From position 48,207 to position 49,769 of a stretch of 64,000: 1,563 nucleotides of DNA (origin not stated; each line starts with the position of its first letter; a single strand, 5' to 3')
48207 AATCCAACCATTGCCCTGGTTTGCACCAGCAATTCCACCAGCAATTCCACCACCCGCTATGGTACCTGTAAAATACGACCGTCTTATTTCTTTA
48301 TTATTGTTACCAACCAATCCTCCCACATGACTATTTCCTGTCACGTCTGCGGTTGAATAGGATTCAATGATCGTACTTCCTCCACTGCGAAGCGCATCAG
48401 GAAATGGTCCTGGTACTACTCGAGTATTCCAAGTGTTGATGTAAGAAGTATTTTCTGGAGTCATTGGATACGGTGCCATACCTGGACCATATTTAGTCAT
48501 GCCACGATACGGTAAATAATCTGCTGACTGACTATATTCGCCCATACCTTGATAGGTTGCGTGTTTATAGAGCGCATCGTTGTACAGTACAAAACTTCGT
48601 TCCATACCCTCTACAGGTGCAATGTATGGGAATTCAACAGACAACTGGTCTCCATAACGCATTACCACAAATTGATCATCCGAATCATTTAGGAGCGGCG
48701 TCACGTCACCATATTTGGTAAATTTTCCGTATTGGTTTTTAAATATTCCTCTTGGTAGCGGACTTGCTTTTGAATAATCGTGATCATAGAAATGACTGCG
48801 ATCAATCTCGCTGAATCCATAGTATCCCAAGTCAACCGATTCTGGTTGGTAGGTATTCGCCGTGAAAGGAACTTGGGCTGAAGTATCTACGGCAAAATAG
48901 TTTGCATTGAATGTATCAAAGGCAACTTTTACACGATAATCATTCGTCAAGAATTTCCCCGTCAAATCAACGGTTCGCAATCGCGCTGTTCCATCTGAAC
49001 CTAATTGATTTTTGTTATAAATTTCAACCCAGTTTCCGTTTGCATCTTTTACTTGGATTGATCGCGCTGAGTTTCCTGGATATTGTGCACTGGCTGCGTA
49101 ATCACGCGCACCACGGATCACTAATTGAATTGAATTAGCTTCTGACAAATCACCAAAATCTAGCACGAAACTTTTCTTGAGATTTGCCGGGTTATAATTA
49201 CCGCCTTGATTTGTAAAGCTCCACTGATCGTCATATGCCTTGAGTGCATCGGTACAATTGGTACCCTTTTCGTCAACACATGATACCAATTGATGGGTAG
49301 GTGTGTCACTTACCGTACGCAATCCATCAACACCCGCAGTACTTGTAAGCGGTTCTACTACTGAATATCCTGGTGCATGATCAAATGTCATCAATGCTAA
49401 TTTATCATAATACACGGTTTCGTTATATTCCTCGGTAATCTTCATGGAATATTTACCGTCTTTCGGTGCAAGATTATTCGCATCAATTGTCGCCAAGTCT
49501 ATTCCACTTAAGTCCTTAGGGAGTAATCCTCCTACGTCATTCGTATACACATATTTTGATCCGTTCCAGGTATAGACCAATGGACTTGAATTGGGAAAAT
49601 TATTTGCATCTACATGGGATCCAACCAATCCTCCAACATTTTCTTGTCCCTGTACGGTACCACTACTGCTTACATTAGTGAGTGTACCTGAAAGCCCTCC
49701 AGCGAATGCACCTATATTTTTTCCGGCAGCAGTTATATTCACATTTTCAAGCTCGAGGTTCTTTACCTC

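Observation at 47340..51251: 1303-aa surface protein with seven ~147-bp tandem-repeat propeller blades, a GLUG-like region and a C-terminal PG-binding domain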

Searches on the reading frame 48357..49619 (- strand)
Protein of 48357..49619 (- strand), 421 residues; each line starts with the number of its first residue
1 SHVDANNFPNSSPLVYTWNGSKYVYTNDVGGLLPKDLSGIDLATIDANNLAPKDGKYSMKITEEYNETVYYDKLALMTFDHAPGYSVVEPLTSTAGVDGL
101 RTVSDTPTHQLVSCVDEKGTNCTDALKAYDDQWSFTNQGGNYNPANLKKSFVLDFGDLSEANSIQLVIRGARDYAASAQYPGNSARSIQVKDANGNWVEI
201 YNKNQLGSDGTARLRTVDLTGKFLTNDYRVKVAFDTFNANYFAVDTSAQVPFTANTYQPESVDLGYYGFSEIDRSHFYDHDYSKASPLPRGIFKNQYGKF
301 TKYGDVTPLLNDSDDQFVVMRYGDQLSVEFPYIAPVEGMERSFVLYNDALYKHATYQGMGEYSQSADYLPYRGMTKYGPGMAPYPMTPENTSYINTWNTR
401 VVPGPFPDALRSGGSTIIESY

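Call 34: search_solved_structures(query=A2, max_evalue=10, show_alignments=2)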
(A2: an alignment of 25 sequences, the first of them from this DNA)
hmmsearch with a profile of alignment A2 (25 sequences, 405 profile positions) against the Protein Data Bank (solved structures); distinct sequences matched with E-value up to 10: 2.
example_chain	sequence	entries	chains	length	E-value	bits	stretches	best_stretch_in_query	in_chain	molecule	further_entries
8tk9_A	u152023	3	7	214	0.78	11.9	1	7-58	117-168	Zwei Ig domain protein zig-4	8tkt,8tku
2fjk_A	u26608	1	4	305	2.7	10.1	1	158-235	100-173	Fructose-bisphosphate aldolase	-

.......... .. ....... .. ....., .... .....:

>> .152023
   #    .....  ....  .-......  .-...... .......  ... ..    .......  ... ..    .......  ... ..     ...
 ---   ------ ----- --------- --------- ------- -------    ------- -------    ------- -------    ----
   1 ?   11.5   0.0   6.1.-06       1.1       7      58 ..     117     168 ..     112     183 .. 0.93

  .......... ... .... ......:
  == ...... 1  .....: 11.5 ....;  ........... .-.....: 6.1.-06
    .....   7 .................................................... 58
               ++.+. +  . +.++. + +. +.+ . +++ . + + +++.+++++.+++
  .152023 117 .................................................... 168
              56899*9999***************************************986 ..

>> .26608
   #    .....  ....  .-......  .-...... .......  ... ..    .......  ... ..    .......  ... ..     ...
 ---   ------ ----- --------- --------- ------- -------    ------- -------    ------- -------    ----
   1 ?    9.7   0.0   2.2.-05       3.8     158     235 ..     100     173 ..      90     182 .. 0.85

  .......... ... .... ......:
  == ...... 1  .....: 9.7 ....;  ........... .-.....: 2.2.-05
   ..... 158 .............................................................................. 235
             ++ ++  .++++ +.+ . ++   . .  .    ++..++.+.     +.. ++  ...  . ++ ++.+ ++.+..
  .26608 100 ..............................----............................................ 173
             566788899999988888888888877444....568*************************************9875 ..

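Call 37: predict_structure(alignment_id=A2)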
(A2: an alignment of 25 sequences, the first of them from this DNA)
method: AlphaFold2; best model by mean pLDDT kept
length: 421 residues; sequences in the alignment: 25
mean_pLDDT: 87.8   pTM: 0.88
mean pLDDT of the five models: 87.8, 86.8, 86.6, 86.2, 86.2
residues with pLDDT >= 90: 281; 70-90: 91; 50-70: 27; < 50: 22
segments of 3 or more residues with pLDDT < 50: 1-9, 409-421
pLDDT, mean of each block of 10 residues (from residue 1): 39 90 95 88 94 97 94 98 96 87 95 92 92 78 68 96 95 70 78 96 88 94 96 87 96 97 97 87 91 87 98 96 97 96 96 78 89 89 94 97 71 35 33
secondary structure, 60 per line:
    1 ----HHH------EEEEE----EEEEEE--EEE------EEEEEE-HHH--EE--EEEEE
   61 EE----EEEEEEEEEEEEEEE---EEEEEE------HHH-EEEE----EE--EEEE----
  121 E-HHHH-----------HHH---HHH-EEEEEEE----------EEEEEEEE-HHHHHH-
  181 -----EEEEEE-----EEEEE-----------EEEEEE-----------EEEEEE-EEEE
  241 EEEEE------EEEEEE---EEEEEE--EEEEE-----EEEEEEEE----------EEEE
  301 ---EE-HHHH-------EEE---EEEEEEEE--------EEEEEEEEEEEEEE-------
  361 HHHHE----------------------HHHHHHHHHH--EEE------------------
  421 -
elements in order: E14-18 E23-28 E31-33 E40-45 E56-62 E67-81 E85-90 E101-104 E113-116 H123-126 E148-154 E165-172 H174-179 E186-191 E197-201 E213-218 E230-235 E237-245 E252-257 E261-266 E269-273 E279-286 E297-300 H307-310 E318-320 E324-331 E340-353 H361-364 H388-397 E400-402
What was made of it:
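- It folds confidently (pLDDT 87.8, call 37).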

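Call 54: search_protein_representatives(alignment_id=A2)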
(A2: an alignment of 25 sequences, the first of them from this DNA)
Query: 25 sequences, 405 profile positions. Proteins with E-value up to 0.001 (for the whole library): 4541; up to 1e-10: 2616; up to 1e-30: 1195. The best 150 are listed.
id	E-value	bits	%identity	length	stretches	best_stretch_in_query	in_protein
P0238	9.8e-224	759.2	-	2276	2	2-404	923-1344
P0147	1.5e-193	659.8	-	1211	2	42-404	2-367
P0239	9.5e-188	640.7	-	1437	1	1-404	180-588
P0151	1.2e-186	637.1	-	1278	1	1-404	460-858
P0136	1.6e-186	636.7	-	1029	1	4-404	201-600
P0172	1.9e-186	636.4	-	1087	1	4-404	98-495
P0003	5.4e-185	631.6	-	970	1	1-404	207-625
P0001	9.1e-183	624.3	-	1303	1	1-404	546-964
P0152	1.3e-182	623.8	-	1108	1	1-404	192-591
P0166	1.5e-182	623.6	-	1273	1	5-402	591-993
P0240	5.4e-182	621.8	-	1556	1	2-404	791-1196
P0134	1.2e-181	620.6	-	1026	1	1-404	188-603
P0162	1.4e-181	620.4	-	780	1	1-404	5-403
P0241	4.9e-181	618.6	-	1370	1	4-403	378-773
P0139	3.6e-180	615.8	-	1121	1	1-404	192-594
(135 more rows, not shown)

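Call 56: search_protein_families(library=pfam, alignment_id=A3, max_evalue=0.0001)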
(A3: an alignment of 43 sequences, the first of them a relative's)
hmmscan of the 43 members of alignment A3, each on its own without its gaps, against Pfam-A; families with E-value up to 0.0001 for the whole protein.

A. member 1, P0285 (656 aa): 0 families

B. families by the number of members that match (of 43 scanned): 65 families (the first 25 are shown)
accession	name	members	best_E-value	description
PF13517.12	FG-GAP_3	9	7.7e-68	FG-GAP-like repeat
PF13229.12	Beta_helix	7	4.4e-48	Right handed beta helix region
PF05048.19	NosD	7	1.4e-46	Periplasmic copper-binding protein (NosD)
PF07719.23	TPR_2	7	3.2e-36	Tetratricopeptide repeat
PF00515.34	TPR_1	7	2.4e-35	Tetratricopeptide repeat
PF13414.12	TPR_11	7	2.3e-31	TPR repeat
PF13181.12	TPR_8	7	4.3e-31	Tetratricopeptide repeat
PF13432.12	TPR_16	7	4.1e-28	Tetratricopeptide repeat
PF13431.12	TPR_17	7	9.5e-24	Tetratricopeptide repeat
PF07593.17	UnbV_ASPIC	7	7.5e-20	ASPIC and UnbV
PF13428.12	TPR_14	7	3.5e-16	Tetratricopeptide repeat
PF01839.29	FG-GAP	7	9.9e-13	FG-GAP repeat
PF14559.12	TPR_19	6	1.3e-24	Tetratricopeptide repeat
PF13424.12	TPR_12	6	1.1e-19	Tetratricopeptide repeat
PF13371.12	TPR_9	6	1.5e-15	Tetratricopeptide repeat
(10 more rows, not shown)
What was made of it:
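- The same module occurs in about 4,500 protein clusters, always alongside extracytoplasmic domains: FG-GAP/ASPIC, beta-helix, GLUG, CARDB (calls 54, 56).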

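Call 71: fold_search(model_id=the predicted structure, library=pdb)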
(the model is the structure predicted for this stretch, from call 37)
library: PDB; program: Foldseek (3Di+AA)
matches with E <= 10: 1107; with E <= 0.001: 0
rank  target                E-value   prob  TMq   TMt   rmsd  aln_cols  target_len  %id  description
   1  7vrn_A                1.4e-03  0.23  0.14  0.14  24.3       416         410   12  Structure of infectious bursal disease virus Gt strain (released 2022-03-30)
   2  7vrn_I                1.9e-03  0.25  0.15  0.15  24.0       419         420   11  Structure of infectious bursal disease virus Gt strain (released 2022-03-30)
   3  7rg7                  2.5e-03  0.66  0.16  0.24  16.5       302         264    9  Crystal structure of nanoclamp8:VHH in complex with MTX (released 2021-12-22)
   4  2df7_D                2.8e-03  0.25  0.16  0.16  24.8       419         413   10  Crystal structure of infectious bursal disease virus VP2 subviral particle (released 2006-06-27)
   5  7rga_A                3.9e-03  0.75  0.20  0.29  17.0       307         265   11  Crystal structure of nanoCLAMP3:VHH in complex with MTX (released 2022-05-25)
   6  7vrp_B                3.9e-03  0.12  0.11  0.11  23.6       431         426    8  Structure of infectious bursal disease virus Gx strain (released 2022-03-30)
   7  2w1u_B                4.1e-03  0.95  0.17  0.39  12.1       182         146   12  A family 32 carbohydrate-binding module, from the Mu toxin produced by Clostridium perfringens, in complex with beta-D (released 2009-05-05)
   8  2wdb_D                4.3e-03  0.98  0.19  0.45  10.3       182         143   14  A family 32 carbohydrate-binding module, from the Mu toxin produced by Clostridium perfringens, in complex with beta-D (released 2009-05-05)
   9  4qaw_A                5.3e-03  0.80  0.18  0.15  20.5       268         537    9  Structure of modular Xyn30D from Paenibacillus barcinonensis (released 2014-10-08)
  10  3a7q_A                6.3e-03  0.28  0.18  0.12  29.7       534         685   10  Structural basis for specific recognition of reelin by its receptors (released 2010-03-23)
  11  4qaw_C                6.6e-03  0.85  0.20  0.16  20.3       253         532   11  Structure of modular Xyn30D from Paenibacillus barcinonensis (released 2014-10-08)
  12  4qaw_H                7.4e-03  0.75  0.19  0.15  20.5       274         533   10  Structure of modular Xyn30D from Paenibacillus barcinonensis (released 2014-10-08)
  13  7rga_E                7.8e-03  0.63  0.19  0.28  16.3       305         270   11  Crystal structure of nanoCLAMP3:VHH in complex with MTX (released 2022-05-25)
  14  8tv1_C                8.2e-03  0.54  0.16  0.21  17.6       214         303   12  Structure of the EphA2 LBDCRD bound to FabS1C_L1 (released 2024-06-26)
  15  2w1q_B                9.1e-03  0.97  0.18  0.45   9.0       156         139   14  Unique ligand binding specificity for a family 32 Carbohydrate- Binding Module from the Mu toxin produced by Clostridi (released 2009-05-05)
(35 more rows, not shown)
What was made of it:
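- On CBM32 / F5/8 type C: Foldseek probability 0.95-1.0 (call 71).
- Closest known: Family 32 carbohydrate-binding modules / F5/8 type C galactose-binding-like domains. Same: Foldseek gives probability 0.95-1.0 (call 71).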
